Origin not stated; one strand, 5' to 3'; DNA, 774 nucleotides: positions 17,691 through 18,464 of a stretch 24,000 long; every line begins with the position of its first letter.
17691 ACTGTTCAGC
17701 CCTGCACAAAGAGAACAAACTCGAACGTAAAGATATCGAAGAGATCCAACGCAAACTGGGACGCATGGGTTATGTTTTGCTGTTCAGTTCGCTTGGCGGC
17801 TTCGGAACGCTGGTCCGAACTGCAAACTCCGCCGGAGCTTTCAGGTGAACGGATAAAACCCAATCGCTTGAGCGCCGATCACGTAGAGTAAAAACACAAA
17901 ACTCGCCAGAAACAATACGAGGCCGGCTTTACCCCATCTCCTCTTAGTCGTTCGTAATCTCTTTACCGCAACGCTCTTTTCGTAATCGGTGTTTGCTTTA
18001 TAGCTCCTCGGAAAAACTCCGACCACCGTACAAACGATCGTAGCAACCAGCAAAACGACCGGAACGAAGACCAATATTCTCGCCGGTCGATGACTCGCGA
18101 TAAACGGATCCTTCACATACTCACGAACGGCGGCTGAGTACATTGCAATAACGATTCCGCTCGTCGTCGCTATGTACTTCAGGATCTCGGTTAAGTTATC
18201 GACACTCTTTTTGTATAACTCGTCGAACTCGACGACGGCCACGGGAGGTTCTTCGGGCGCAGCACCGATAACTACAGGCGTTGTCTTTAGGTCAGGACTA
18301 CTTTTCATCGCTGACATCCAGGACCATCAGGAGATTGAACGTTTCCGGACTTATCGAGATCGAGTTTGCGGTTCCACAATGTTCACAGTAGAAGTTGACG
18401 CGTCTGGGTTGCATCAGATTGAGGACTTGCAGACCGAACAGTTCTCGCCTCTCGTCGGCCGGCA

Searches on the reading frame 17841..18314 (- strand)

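Call 25: search_protein_families(library=pfam, proteins=[window:17841-18314:-], max_evalue=0.001)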
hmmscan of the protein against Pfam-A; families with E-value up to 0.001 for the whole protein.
window:17841-18314:- (157 aa): 2 families
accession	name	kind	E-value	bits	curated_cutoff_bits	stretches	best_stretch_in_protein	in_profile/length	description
PF07331.16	TctB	-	0.00014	22.5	29.1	1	54-156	5-94/137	Tripartite tricarboxylate transporter TctB family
PF09990.14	DUF2231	-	0.0009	19.8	26.4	0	80-146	7-53/139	Predicted membrane protein (DUF2231)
